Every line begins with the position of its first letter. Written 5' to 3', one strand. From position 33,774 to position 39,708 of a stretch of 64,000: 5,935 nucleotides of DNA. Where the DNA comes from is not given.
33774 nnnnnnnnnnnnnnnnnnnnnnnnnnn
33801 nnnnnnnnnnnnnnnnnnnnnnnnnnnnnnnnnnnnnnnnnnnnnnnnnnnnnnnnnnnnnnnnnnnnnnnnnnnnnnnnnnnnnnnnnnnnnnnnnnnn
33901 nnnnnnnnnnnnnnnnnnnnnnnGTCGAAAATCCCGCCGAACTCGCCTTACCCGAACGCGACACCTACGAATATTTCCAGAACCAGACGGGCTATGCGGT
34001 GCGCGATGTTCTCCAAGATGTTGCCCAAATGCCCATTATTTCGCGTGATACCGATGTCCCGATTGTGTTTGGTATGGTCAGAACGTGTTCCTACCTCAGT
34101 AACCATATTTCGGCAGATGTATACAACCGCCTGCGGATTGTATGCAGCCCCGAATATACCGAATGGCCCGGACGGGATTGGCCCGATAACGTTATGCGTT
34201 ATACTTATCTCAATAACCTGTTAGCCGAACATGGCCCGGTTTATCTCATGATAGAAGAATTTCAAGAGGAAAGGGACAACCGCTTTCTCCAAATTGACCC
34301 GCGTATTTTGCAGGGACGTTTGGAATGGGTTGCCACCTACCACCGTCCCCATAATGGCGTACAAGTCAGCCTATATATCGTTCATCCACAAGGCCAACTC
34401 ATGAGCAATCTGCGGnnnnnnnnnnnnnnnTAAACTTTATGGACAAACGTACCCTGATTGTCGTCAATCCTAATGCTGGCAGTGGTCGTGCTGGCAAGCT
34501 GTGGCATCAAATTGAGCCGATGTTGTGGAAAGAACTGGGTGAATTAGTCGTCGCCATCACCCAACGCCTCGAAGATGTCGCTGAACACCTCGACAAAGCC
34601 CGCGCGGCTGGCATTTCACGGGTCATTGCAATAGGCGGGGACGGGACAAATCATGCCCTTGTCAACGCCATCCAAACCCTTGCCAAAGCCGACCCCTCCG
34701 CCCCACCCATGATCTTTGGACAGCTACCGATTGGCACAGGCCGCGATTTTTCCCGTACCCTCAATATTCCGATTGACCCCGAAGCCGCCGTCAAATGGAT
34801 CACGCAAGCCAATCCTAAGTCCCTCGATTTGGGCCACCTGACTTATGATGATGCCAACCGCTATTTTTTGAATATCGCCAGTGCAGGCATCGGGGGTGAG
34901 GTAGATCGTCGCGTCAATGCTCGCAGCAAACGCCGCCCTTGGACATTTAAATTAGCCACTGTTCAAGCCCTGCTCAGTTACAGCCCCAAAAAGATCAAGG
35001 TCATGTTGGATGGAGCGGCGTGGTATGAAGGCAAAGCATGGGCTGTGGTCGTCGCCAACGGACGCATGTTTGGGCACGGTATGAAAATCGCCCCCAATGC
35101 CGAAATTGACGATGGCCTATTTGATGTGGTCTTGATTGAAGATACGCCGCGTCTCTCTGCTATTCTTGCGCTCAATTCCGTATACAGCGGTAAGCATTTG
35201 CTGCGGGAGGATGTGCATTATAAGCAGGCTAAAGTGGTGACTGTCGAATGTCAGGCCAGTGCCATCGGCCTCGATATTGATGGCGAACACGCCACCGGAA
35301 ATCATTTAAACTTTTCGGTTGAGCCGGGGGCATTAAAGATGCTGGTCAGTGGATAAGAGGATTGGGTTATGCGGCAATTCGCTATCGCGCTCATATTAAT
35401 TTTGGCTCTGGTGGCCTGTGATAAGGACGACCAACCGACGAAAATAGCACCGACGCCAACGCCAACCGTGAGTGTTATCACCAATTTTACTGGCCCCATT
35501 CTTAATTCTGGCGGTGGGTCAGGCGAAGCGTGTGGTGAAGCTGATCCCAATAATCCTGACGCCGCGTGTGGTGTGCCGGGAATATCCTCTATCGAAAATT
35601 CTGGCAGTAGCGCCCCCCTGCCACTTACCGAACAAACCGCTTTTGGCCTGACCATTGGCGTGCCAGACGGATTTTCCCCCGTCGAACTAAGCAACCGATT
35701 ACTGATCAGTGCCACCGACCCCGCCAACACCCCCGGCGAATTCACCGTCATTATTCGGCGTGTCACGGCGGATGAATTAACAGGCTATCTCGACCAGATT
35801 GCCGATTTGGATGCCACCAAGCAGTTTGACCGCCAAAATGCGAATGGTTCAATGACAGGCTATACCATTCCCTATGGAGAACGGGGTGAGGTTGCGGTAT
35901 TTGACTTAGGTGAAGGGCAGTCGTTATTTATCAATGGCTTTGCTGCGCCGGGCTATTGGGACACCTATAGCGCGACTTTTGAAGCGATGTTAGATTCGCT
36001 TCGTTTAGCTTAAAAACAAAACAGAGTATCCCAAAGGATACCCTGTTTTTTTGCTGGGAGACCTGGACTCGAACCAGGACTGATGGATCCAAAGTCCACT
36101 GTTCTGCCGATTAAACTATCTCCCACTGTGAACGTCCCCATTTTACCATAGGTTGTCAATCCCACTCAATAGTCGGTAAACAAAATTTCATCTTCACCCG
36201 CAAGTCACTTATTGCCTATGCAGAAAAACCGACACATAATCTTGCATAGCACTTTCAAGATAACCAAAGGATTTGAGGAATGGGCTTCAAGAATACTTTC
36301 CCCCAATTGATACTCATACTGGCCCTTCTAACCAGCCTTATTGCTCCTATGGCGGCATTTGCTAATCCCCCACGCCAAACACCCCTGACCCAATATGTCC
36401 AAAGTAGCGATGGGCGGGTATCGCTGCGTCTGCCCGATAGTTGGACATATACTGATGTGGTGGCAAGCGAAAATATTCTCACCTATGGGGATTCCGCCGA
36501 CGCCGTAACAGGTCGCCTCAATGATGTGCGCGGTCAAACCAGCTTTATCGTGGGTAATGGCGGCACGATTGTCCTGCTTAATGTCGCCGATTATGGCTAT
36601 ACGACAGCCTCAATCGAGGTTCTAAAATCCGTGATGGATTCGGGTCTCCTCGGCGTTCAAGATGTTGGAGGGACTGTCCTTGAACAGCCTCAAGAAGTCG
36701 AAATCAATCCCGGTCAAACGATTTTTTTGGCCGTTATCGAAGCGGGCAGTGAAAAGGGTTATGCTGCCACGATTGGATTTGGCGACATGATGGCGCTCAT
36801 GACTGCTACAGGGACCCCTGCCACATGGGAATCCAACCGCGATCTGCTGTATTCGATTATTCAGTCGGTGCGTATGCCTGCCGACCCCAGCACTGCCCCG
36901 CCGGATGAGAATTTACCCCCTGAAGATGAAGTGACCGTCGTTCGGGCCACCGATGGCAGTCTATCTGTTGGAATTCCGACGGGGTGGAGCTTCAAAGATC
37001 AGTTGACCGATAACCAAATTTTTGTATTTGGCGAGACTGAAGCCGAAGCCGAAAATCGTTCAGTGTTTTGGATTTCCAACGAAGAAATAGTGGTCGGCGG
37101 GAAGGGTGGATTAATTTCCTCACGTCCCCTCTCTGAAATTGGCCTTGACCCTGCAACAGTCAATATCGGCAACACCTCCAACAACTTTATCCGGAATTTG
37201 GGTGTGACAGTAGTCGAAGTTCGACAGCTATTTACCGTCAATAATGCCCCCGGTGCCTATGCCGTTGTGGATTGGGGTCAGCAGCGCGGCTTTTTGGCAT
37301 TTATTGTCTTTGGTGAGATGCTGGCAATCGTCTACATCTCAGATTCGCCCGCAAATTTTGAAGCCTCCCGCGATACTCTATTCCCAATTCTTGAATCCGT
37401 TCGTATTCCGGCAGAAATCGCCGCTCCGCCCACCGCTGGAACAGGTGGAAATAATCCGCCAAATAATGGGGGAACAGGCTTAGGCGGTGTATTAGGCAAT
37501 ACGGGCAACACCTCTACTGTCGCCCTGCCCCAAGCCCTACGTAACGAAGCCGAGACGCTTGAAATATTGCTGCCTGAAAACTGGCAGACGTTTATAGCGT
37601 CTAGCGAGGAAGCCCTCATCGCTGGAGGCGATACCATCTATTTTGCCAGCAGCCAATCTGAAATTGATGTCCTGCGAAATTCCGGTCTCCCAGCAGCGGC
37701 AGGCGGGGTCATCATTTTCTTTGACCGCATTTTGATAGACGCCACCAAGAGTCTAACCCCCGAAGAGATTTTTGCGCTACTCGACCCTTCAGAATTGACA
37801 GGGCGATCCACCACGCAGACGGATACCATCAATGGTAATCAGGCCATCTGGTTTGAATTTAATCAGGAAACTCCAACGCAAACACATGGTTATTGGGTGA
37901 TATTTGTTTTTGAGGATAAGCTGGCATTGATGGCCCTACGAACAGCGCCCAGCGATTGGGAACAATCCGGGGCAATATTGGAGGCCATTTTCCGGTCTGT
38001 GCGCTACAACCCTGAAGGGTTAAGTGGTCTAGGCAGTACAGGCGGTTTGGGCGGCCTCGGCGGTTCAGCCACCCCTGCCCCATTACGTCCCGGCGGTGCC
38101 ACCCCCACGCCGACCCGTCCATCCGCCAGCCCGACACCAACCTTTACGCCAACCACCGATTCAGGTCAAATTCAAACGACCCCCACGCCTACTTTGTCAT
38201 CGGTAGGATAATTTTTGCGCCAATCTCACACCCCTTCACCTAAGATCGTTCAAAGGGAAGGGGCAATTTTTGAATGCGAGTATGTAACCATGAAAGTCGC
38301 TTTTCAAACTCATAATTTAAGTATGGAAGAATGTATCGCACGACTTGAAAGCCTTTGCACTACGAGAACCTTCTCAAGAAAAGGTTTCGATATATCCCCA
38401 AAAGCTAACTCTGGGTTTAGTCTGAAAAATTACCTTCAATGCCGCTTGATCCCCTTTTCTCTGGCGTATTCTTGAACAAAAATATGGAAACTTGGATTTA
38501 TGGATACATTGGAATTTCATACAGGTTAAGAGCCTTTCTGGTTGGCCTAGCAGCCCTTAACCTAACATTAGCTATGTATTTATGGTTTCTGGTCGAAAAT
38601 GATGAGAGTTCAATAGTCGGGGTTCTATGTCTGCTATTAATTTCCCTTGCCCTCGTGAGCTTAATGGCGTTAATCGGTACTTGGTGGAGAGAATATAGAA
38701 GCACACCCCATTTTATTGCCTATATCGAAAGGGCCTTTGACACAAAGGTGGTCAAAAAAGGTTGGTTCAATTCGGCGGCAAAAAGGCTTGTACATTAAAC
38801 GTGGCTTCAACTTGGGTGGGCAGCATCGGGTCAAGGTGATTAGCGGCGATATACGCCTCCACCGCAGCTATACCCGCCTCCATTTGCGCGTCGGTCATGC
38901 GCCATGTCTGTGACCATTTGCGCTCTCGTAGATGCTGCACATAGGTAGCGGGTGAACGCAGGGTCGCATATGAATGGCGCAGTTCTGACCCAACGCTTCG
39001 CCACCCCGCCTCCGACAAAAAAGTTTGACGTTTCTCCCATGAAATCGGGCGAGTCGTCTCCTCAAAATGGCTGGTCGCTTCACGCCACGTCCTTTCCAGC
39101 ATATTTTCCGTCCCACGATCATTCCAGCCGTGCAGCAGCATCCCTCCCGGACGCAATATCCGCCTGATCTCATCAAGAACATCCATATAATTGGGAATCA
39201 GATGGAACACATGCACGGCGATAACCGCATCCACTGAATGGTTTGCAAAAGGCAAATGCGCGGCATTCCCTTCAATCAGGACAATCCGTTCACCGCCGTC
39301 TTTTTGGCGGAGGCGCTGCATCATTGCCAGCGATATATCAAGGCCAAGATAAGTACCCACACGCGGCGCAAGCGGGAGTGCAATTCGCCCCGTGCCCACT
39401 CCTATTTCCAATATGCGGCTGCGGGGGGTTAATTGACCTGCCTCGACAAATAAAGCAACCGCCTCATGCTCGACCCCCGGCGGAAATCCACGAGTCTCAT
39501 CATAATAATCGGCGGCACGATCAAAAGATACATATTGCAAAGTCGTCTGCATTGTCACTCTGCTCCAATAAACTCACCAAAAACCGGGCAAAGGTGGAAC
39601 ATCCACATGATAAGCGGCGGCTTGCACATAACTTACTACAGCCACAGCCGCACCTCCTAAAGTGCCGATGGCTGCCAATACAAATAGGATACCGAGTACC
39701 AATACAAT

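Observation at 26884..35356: Tandem array of four paralogous GT-C (GT39/ArnT-like) membrane glycosyltransferases with an interposed GNAT and a terminal lipid kinase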

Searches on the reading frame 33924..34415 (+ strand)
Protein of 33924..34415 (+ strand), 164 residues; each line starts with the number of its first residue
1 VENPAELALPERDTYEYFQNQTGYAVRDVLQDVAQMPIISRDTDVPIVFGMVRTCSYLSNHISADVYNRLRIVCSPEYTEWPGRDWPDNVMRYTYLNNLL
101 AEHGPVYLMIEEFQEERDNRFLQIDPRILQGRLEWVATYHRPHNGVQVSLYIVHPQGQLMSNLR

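Call 41: search_solved_structures(query=A3, max_evalue=10)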
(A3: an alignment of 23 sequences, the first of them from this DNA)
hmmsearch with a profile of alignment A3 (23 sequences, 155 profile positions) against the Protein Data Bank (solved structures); distinct sequences matched with E-value up to 10: 5.
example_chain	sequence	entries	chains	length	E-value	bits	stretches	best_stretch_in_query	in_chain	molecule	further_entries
8ptm_a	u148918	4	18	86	0.33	13.9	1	57-133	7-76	Protein rof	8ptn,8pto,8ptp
1sg5_A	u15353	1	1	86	0.37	13.7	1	57-133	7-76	orf, hypothetical protein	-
8w8d_c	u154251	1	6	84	0.38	13.7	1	58-133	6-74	Protein rof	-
4bkg_A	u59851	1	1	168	0.42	13.5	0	2-24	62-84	SMALL UBIQUITIN-RELATED MODIFIER 2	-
5k5h_A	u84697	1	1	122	0.97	12.4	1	58-134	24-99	Transcriptional repressor CTCF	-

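Call 48: predict_structure(alignment_id=A3)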
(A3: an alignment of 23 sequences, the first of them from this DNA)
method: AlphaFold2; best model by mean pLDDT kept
length: 164 residues; sequences in the alignment: 23
mean_pLDDT: 84.3   pTM: 0.82
mean pLDDT of the five models: 84.3, 83.2, 82.3, 81.6, 80.5
residues with pLDDT >= 90: 74; 70-90: 70; 50-70: 13; < 50: 7
segments of 3 or more residues with pLDDT < 50: 159-164
pLDDT, mean of each block of 10 residues (from residue 1): 79 81 86 97 96 86 94 79 62 92 96 78 81 94 88 78 36
secondary structure, 60 per line:
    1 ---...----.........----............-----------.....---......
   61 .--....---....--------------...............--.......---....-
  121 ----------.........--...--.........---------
elements in order: H11-19 H24-35 E47-51 H55-61 H64-67 E71-74 H89-103 E106-112 H116-119 E131-139 E147-155

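Call 50: fold_search(model_id=the predicted structure, library=pdb)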
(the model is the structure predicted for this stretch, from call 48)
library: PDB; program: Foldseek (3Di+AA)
matches with E <= 10: 489; with E <= 0.001: 0
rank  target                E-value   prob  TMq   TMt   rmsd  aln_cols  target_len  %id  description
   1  3fpe_A                7.0e-03  0.72  0.36  0.26  10.3       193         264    8  Crystal Structure of MtNAS in complex with thermonicotianamine (released 2009-10-06)
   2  5u26                  7.0e-03  0.63  0.27  0.26   8.8       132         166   14  Crystal Structure of Mycobacterium tuberculosis Dihydrofolate Reductase Bound to NADP and p218 Inhibitor (released 2016-12-21)
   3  5ujf                  8.0e-03  0.60  0.26  0.26   8.9       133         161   14  Crystal Structure of Mycobacterium tuberculosis Dihydrofolate Reductase Bound p218 Inhibitor (released 2017-02-01)
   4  5scn                  9.7e-03  0.54  0.27  0.27   8.2       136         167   15  Crystal Structure of Dihydrofolate Reductase from Mycobacterium tuberculosis bound to NADP and SDDC Inhibitor SDDC-25 (released 2022-02-09)
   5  4kl9                  1.3e-02  0.44  0.25  0.25   8.8       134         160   14  Crystal structure of dihydrofolate reductase from Mycobacterium tuberculosis in the space group C2 (released 2013-12-25)
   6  5scm                  1.3e-02  0.38  0.24  0.24   8.5       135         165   14  Crystal Structure of Dihydrofolate Reductase from Mycobacterium tuberculosis bound to NADP and SDDC Inhibitor SDDC-22 (released 2022-02-09)
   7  7k62_A                1.5e-02  0.63  0.32  0.32   8.4       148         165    9  Crystal Structure of Dihydrofolate reductase from Mycobacterium kansasii in complex with NADP and inhibitor P218 (released 2021-03-17)
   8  9dar                  1.5e-02  0.35  0.26  0.26   9.9       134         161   14  Structure of E. coli dihydrofolate reductase (DHFR) in an occluded conformation and in complex with cycloguanil (released 2025-02-26)
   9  6cxm_A                2.1e-02  0.51  0.31  0.32   9.0       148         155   13  Crystal structure of a dihydrofolate reductase from Mycobacterium smegmatis in complex with NADP and P218 (released 2018-04-11)
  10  5dfr                  2.1e-02  0.33  0.26  0.27   9.7       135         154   12  CRYSTAL STRUCTURE OF UNLIGANDED ESCHERICHIA COLI DIHYDROFOLATE REDUCTASE. LIGAND-INDUCED CONFORMATIONAL CHANGES AND COOP (released 1990-07-15)
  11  2drc_A                2.1e-02  0.28  0.24  0.25   9.9       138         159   14  INVESTIGATION OF THE FUNCTIONAL ROLE OF TRYPTOPHAN-22 IN ESCHERICHIA COLI DIHYDROFOLATE REDUCTASE BY SITE-DIRECTED MUT (released 1994-01-31)
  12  1df7                  2.3e-02  0.44  0.28  0.28   8.3       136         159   12  DIHYDROFOLATE REDUCTASE OF MYCOBACTERIUM TUBERCULOSIS COMPLEXED WITH NADPH AND METHOTREXATE (released 2000-03-09)
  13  7wtt_q                2.6e-02  0.60  0.37  0.28  10.5       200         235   10  Cryo-EM structure of a human pre-40S ribosomal subunit - State RRP12-A1 (with CK1) (released 2022-10-19)
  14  1dhi_A                2.6e-02  0.38  0.31  0.32  10.2       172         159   14  LONG-RANGE STRUCTURAL EFFECTS IN A SECOND-SITE REVERTANT OF A MUTANT DIHYDROFOLATE REDUCTASE (released 1994-01-31)
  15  3lby_A                2.8e-02  0.57  0.34  0.32   8.6       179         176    6  Crystal structure of SMU.1697c, a putative methyltransferase from streptococcus mutans in complex with SAH (released 2011-01-12)
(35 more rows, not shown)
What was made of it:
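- Tried and rejected: Rejected as generic (call 50).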

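Call 69: find_homologous_proteins(query=A3, max_evalue=0.001)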
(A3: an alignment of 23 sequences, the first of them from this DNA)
Query A3 (23 sequences) (164 aa, profile of the alignment): 2 proteins with E <= 0.001 among 5977 candidates.
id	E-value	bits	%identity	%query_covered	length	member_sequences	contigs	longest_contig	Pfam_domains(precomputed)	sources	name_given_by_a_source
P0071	1.0e-51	193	50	100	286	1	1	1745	-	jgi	jgi:hypothetical protein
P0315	1.8e-26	111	30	93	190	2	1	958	-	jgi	jgi:hypothetical protein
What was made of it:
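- Tried and rejected: Word-indexed homolog search with the C-terminal domain profile: returned two fragments from short contigs and was uninformative about other architectures (call 69).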

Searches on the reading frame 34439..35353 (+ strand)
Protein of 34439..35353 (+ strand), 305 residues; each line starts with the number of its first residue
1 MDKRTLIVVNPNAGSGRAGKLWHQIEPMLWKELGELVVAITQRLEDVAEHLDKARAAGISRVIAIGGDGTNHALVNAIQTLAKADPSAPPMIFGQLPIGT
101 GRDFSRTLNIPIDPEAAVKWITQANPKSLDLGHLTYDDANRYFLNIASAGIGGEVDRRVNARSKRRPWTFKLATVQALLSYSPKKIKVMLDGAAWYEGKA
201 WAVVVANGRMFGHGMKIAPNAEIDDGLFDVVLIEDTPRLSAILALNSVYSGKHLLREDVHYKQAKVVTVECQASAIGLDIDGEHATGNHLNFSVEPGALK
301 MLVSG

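Call 4: search_protein_families(library=pfam, proteins=[window:34439-35353:+], max_evalue=0.1)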
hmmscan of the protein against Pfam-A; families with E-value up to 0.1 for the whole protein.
window:34439-35353:+ (305 aa): 4 families
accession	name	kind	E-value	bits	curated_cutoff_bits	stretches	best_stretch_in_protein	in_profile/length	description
PF19279.4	YegS_C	-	8.2e-36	123.6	27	1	147-302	3-157/158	YegS C-terminal NAD kinase beta sandwich-like domain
PF00781.29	DAGK_cat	-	2.5e-24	85.7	23.6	1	5-133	2-124/125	Diacylglycerol kinase catalytic domain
PF06707.17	DUF1194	-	0.03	14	27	1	39-100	96-156/206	Protein of unknown function (DUF1194)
PF01713.27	Smr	-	0.032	14.8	25.7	1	44-86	12-54/77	Smr domain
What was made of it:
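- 34439..35356 (+): YegS/Rv2252/BmrU-family soluble lipid kinase, 305 aa; starts 5 nt after the GTC4 stop. DAGK_cat E 2.5e-24 and YegS_C E 8e-36 (call 4).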

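Call 5: search_protein_families(library=ncbifam, proteins=[window:34439-35353:+], max_evalue=0.1)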
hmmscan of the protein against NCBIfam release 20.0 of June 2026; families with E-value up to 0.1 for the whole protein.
window:34439-35353:+ (305 aa): 11 families
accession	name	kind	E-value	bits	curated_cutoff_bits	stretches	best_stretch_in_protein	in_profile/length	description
TIGR00147.1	TIGR00147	subfamily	4.7e-49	166.9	118.65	1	3-303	2-294/296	YegS/Rv2252/BmrU family lipid kinase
NF009604.0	PRK13057.1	equivalog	1.1e-44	152.6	274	1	2-303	8-294/302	lipid kinase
NF009602.0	PRK13054.1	equivalog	1.2e-39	136.2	284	1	34-302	32-291/301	lipid kinase YegS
NF008882.0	PRK11914.1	equivalog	1.3e-36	126.3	302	1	4-303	10-302/306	diacylglycerol kinase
NF009603.0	PRK13055.1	subfamily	7.1e-34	117.2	342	1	1-300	1-296/335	diacylglycerol kinase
TIGR03702.1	lip_kinase_YegS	equivalog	3.8e-33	114.8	387.45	1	35-301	29-286/295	lipid kinase YegS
NF009874.0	PRK13337.1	equivalog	1.2e-32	113.1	385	1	1-292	1-282/305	diacylglycerol kinase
NF009605.0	PRK13059.1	equivalog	1.5e-32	112.8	313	1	5-302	4-290/295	putative lipid kinase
NF002033.0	PRK00861.1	subfamily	2.3e-21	75.8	293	1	2-303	11-304/328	putative lipid kinase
NF009025.0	PRK12361.1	equivalog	1.2e-17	63.3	505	1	2-303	241-539/546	hypothetical protein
NF040993.1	MamU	equivalog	5.5e-15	55.5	400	1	7-303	5-294/296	lipid kinase MamU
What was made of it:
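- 34439..35356 (+): TIGR00147 at 166.9 bits against a 118.65 cut-off (call 5).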

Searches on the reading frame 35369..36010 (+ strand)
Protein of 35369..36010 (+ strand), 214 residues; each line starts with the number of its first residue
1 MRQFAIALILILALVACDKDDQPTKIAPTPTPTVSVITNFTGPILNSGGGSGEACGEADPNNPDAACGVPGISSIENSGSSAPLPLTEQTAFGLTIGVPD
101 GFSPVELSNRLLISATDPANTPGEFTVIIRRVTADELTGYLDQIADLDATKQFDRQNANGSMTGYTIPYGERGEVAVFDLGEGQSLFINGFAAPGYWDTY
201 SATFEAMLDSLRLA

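Call 4: search_protein_families(library=pfam, proteins=[window:35369-36010:+], max_evalue=0.1)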
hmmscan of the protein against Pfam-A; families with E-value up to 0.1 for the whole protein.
window:35369-36010:+ (214 aa): 1 family
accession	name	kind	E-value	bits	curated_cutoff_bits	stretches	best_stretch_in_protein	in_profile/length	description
PF20669.3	Exo70_N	-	0.055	14.2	23.9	1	117-157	10-50/83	Exocyst complex component Exo70 N-terminal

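Call 5: search_protein_families(library=ncbifam, proteins=[window:35369-36010:+], max_evalue=0.1)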
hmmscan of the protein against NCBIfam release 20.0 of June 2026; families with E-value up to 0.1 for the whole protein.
window:35369-36010:+ (214 aa): 1 family
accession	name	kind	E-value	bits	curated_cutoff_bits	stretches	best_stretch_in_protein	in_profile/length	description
NF052634.1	Riean_0653_fam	subfamily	0.071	14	57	0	1-31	1-32/176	Riean_0653 family protein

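Call 27: search_protein_families(library=pfam, proteins=[window:35369-36010:+], max_evalue=10)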
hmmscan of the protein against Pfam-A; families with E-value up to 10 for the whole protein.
window:35369-36010:+ (214 aa): 1 family
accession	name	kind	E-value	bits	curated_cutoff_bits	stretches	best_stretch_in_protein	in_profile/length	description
PF20669.3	Exo70_N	-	0.055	14.2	23.9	1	117-157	10-50/83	Exocyst complex component Exo70 N-terminal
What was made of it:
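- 35369..36013 (+): 214-aa lipoprotein (lipobox ...LVAC) with a conserved Pro/Thr-rich tether; last gene of the unit. No Pfam or NCBIfam match (calls 4, 5, 27).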

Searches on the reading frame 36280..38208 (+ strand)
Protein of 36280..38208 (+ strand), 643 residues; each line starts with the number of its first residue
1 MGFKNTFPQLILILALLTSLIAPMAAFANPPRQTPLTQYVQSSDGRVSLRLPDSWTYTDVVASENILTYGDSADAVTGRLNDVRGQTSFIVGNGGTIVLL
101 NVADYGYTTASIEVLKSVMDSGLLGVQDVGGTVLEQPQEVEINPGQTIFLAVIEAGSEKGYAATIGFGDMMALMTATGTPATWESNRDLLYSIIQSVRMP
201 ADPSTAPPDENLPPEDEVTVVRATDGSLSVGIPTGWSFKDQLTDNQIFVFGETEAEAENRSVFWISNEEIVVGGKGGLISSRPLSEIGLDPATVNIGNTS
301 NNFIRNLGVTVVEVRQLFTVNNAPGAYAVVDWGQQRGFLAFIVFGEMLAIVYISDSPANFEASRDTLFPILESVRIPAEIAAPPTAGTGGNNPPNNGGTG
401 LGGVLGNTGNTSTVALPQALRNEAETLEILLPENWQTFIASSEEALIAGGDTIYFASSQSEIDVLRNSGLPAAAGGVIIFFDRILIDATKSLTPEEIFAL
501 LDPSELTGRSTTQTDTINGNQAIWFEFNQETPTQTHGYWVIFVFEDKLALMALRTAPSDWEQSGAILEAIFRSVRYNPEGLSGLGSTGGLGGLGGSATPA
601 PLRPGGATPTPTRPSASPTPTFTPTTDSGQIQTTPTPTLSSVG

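Call 4: search_protein_families(library=pfam, proteins=[window:36280-38208:+], max_evalue=0.1)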
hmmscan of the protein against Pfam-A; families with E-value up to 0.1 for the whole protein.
window:36280-38208:+ (643 aa): 2 families
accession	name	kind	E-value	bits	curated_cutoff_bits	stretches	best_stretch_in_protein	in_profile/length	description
PF07696.17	7TMR-DISMED2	-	0.023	15.1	22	1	484-544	6-65/136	7TMR-DISM extracellular 2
PF10633.15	NPCBM_assoc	-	0.042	14.5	24.4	0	43-71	22-50/78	NPCBM-associated, NEW3 domain of alpha-galactosidase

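Call 5: search_protein_families(library=ncbifam, proteins=[window:36280-38208:+], max_evalue=0.1)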
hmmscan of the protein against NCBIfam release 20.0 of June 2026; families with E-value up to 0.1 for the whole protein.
window:36280-38208:+ (643 aa): 0 families

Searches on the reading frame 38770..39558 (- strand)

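Call 16: search_protein_families(library=pfam, proteins=[window:38770-39558:-], max_evalue=0.001)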
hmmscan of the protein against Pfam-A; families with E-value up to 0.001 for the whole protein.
window:38770-39558:- (263 aa): 6 families
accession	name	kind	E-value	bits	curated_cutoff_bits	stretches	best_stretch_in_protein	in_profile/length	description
PF08241.18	Methyltransf_11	-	2.3e-23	83.1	21.2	1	50-142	1-94/95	Methyltransferase domain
PF13649.12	Methyltransf_25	-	3.6e-20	72.9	27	1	49-139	1-97/97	Methyltransferase domain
PF08242.18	Methyltransf_12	-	2.5e-15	57.4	30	1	50-141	1-98/98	Methyltransferase domain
PF13847.12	Methyltransf_31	-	7.6e-13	48.8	27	1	46-150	4-114/145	Methyltransferase domain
PF13489.12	Methyltransf_23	-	4.6e-11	43.1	27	1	43-143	20-116/164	Methyltransferase domain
PF01209.24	Ubie_methyltran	-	5.1e-10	39.5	20.1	1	46-142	48-150/233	ubiE/COQ5 methyltransferase family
